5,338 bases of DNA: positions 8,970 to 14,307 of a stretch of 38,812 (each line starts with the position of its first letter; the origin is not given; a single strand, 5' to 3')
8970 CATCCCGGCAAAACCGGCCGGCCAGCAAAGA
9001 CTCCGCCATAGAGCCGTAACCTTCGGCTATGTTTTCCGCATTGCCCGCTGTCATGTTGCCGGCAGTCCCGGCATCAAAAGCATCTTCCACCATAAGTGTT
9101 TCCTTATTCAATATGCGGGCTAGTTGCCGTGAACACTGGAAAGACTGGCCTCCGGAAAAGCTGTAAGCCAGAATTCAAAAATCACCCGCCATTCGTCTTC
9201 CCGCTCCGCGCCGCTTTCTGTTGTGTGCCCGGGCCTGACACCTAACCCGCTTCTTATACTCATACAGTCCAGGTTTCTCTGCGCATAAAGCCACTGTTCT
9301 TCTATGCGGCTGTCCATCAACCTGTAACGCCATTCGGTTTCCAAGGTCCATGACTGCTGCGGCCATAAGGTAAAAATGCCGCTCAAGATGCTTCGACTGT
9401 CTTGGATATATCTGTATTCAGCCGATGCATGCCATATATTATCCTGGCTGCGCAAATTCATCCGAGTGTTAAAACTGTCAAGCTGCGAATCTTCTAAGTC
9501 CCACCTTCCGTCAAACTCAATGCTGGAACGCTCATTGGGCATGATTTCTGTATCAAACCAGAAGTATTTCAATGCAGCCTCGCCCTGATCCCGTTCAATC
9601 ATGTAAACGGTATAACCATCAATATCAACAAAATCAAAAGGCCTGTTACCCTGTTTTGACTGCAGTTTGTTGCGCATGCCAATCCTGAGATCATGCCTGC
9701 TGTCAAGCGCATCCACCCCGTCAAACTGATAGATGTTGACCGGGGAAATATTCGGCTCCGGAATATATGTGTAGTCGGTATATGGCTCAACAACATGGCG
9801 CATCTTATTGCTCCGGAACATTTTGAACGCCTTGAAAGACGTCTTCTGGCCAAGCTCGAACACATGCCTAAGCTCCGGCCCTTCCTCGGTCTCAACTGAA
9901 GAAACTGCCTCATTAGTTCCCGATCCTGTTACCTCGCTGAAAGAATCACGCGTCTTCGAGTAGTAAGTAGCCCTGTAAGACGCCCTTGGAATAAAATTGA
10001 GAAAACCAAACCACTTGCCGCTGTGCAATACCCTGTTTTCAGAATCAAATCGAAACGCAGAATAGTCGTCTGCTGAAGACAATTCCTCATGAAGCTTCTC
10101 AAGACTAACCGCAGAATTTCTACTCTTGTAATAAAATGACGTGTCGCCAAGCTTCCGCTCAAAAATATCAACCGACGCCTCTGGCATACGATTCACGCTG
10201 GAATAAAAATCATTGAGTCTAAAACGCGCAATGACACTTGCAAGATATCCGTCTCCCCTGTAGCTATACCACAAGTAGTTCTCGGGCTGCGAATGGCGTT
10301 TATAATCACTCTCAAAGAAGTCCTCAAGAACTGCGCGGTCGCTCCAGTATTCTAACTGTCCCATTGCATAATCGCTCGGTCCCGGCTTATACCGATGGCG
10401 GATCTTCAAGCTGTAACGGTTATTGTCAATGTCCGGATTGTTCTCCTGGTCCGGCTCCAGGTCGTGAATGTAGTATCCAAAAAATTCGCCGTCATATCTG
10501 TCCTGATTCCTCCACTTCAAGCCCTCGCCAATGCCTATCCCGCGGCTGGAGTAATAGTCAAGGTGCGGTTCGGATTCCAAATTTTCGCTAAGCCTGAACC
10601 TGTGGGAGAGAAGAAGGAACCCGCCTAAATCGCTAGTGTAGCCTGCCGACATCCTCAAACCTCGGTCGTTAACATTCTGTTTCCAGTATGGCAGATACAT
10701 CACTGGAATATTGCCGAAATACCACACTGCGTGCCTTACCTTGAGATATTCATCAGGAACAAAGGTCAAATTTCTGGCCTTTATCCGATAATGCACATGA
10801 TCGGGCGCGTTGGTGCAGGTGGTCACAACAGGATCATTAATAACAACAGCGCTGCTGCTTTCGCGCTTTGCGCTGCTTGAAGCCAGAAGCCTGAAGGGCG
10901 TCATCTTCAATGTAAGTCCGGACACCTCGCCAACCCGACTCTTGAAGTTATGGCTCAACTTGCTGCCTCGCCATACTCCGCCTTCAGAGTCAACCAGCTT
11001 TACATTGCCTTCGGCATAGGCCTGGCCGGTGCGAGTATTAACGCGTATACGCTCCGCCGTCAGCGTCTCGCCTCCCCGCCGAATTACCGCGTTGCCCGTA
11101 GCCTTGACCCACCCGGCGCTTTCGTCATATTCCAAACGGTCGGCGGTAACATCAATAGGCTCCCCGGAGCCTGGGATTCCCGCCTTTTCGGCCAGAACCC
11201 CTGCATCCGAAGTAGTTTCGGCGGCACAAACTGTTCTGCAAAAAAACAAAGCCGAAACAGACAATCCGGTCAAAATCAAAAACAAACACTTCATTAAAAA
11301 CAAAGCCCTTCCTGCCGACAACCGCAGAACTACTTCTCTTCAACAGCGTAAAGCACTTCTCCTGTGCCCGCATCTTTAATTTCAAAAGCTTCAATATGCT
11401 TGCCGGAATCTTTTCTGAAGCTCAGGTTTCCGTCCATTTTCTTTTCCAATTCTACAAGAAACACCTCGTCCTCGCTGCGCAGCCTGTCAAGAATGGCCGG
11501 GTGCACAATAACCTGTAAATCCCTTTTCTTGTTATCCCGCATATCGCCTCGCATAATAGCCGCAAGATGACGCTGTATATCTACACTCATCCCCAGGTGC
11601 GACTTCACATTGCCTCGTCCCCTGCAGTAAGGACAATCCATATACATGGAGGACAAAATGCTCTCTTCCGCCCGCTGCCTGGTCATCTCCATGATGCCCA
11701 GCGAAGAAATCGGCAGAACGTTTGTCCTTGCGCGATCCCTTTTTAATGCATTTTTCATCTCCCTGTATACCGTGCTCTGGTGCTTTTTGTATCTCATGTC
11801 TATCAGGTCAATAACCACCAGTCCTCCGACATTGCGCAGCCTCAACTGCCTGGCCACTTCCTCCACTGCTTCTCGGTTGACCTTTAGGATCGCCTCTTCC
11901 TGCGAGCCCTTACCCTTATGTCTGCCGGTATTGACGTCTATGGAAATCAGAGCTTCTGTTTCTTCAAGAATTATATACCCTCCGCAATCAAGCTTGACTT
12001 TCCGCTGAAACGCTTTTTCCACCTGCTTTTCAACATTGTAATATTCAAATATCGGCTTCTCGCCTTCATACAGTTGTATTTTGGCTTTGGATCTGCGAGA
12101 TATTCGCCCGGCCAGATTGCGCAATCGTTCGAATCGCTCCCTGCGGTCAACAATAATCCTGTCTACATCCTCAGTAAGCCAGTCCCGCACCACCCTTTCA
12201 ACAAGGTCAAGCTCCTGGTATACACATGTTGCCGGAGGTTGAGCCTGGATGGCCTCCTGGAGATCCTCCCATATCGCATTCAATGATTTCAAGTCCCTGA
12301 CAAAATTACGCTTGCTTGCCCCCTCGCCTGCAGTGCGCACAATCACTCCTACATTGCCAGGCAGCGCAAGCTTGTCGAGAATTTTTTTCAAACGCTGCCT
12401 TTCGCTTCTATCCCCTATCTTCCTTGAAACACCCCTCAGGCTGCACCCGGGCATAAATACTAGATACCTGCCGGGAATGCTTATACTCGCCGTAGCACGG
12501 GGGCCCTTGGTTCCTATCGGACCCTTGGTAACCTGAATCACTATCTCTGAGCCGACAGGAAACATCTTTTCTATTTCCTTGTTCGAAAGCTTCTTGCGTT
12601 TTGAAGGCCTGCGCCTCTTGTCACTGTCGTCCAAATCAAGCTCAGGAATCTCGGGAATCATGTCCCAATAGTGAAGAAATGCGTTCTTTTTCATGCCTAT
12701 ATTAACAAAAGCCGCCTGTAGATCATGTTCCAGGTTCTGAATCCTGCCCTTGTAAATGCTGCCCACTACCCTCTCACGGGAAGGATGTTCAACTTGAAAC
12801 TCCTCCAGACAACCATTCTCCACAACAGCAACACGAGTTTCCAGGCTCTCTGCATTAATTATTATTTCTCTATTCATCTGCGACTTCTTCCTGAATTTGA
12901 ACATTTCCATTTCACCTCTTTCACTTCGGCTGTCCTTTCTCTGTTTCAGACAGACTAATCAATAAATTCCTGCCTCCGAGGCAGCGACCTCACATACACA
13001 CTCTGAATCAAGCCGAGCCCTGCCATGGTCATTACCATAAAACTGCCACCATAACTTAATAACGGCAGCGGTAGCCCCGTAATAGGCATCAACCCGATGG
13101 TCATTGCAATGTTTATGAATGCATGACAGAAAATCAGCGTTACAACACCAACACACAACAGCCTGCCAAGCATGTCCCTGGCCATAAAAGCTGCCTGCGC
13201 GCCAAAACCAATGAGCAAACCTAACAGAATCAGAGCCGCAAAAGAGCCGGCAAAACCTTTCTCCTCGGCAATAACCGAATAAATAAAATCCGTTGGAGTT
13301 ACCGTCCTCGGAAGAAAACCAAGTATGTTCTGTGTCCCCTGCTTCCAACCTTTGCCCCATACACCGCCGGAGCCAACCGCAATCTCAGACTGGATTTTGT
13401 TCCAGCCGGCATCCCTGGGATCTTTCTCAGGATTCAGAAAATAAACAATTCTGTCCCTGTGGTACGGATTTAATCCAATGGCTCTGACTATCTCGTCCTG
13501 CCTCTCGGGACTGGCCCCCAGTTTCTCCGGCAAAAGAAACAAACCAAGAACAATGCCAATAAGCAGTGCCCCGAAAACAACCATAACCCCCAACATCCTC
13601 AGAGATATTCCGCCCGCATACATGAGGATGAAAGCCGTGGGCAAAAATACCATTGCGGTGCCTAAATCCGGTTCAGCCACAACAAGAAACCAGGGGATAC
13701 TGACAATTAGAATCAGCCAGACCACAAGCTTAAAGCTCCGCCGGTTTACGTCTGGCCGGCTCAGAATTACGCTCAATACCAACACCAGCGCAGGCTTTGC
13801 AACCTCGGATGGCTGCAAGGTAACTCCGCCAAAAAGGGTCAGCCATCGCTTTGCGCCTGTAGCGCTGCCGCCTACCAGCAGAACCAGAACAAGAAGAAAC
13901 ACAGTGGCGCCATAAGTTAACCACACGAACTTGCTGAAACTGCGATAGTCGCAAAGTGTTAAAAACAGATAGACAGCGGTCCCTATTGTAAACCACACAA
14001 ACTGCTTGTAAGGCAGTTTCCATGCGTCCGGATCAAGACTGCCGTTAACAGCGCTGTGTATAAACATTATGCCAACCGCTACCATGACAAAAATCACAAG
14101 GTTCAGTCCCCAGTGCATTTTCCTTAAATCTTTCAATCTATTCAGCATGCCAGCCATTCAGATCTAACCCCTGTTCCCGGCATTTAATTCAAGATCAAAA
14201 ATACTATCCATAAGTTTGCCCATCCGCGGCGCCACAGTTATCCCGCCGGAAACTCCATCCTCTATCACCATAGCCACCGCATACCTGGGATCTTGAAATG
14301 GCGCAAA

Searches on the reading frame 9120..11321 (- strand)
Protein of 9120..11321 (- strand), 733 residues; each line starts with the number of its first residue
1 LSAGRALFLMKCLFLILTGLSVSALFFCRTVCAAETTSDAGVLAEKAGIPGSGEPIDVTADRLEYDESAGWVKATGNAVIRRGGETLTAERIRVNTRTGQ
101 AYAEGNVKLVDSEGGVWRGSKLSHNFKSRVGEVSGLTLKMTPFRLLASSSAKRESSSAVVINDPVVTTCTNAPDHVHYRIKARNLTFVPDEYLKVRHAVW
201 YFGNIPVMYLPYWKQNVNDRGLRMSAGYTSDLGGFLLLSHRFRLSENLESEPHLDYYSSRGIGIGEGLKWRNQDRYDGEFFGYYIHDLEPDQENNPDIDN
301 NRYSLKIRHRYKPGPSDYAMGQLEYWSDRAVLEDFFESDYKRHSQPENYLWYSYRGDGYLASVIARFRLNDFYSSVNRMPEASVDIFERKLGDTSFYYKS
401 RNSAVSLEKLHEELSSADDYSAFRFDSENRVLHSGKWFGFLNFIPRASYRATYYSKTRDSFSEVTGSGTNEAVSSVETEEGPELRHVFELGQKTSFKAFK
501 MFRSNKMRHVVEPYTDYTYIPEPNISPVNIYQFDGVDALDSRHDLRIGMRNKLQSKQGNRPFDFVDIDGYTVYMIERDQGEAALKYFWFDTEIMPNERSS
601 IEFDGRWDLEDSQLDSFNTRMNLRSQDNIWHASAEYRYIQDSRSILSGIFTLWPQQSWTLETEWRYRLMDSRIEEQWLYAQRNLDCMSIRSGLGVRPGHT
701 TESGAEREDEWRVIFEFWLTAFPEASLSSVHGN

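Call 12: search_protein_families(library=pfam, proteins=[window:9120-11321:-], max_evalue=0.0001)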
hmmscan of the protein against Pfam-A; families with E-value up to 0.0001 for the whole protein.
window:9120-11321:- (733 aa): 2 families
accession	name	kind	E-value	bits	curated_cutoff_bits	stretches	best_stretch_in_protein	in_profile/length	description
PF19838.5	LptD_2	-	1e-05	24.8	22.5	0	425-532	259-362/464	LptD protein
PF03968.19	LptD_N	-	6.5e-05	23.6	20.4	0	51-99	64-112/113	LptA/(LptD N-terminal domain) LPS transport protein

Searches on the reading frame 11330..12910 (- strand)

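Call 12: search_protein_families(library=pfam, proteins=[window:11330-12910:-], max_evalue=0.0001)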
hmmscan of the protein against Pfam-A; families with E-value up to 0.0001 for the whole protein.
window:11330-12910:- (526 aa): 1 family
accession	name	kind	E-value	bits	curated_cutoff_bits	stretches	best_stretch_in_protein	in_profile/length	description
PF10150.14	RNase_E_G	-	3.5e-101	338.6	25.5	1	144-413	1-269/270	Ribonuclease E/G family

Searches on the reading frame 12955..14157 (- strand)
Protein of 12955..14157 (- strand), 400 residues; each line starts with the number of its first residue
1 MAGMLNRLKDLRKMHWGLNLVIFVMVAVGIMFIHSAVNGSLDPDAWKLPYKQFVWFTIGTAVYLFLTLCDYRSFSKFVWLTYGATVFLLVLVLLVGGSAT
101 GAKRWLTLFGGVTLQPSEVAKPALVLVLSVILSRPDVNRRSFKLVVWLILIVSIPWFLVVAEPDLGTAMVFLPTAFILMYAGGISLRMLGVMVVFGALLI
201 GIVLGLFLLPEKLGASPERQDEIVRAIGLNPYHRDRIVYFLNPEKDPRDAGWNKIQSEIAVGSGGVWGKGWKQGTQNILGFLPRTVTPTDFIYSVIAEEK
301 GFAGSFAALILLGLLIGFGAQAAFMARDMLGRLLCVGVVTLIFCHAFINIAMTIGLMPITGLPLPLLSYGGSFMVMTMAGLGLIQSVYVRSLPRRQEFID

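Call 12: search_protein_families(library=pfam, proteins=[window:12955-14157:-], max_evalue=0.0001)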
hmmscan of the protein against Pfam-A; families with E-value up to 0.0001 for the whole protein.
window:12955-14157:- (400 aa): 1 family
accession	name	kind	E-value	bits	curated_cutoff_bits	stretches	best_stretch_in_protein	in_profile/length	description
PF01098.24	FTSW_RODA_SPOVE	-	1.9e-82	277.5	26.4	1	20-388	6-351/356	Cell cycle protein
